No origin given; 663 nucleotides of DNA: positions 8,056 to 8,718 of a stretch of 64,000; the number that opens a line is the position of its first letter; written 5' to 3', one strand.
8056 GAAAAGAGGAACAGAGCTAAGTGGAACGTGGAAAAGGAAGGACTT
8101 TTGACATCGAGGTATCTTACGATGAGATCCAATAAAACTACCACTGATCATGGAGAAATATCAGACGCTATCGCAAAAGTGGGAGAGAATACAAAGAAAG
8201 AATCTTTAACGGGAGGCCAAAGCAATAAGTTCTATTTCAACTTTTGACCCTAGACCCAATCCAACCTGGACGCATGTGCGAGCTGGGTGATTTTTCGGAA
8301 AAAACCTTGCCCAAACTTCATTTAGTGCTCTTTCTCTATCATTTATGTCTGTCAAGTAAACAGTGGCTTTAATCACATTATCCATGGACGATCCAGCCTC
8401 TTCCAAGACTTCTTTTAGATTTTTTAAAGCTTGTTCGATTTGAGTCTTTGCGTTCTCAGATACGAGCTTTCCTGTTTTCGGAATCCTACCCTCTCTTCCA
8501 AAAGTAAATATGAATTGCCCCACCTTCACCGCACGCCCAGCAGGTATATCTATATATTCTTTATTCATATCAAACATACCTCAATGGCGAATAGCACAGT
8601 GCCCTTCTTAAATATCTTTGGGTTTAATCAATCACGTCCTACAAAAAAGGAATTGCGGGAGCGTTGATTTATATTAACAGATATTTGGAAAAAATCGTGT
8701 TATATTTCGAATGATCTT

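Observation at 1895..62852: Short alternating (CG)n palindrome, often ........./A, recurs about 20 times and sits almost only between genes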

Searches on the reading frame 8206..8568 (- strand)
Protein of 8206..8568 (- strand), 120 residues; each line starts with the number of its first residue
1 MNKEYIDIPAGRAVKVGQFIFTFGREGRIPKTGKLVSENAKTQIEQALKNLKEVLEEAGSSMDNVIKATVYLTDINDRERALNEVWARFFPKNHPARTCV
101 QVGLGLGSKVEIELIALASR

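Call 70: find_encoding_contigs(protein=window:8206-8568:-, flank=3000, max_places=10)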
Protein window:8206-8568:- (120 aa): 7 contigs read that carry it; 4 places shown.
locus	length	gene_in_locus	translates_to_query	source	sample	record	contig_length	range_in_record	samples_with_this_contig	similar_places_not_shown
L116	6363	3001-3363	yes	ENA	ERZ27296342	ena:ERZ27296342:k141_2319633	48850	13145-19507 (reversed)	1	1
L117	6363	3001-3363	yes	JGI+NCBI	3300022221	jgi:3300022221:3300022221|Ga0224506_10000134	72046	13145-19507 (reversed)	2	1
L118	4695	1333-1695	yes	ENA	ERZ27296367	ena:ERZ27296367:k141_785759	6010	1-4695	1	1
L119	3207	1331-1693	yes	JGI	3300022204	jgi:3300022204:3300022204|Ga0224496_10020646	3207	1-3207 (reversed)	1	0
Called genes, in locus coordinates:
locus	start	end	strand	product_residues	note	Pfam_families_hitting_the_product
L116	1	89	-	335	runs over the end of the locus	PF02423:OCD_Mu_crystall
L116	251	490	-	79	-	-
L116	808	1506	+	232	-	PF01177:Asp_Glu_race, PF17645:Amdase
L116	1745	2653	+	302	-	PF05598:DUF772, PF01609:DDE_Tnp_1, PF13612:DDE_Tnp_1_3 (weak)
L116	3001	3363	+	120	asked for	PF01042:Ribonuc_L-PSP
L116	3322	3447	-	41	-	-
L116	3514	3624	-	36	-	-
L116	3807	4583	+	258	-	PF03737:RraA-like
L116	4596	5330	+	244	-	PF17645:Amdase, PF01177:Asp_Glu_race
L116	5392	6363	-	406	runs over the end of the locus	PF00155:Aminotran_1_2, PF00266:Aminotran_5 (faint)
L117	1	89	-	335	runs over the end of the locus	PF02423:OCD_Mu_crystall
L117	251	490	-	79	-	-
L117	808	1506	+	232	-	PF01177:Asp_Glu_race, PF17645:Amdase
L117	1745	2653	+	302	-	PF05598:DUF772, PF01609:DDE_Tnp_1, PF13612:DDE_Tnp_1_3 (weak)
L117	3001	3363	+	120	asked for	PF01042:Ribonuc_L-PSP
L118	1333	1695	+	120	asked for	PF01042:Ribonuc_L-PSP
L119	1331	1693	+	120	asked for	PF01042:Ribonuc_L-PSP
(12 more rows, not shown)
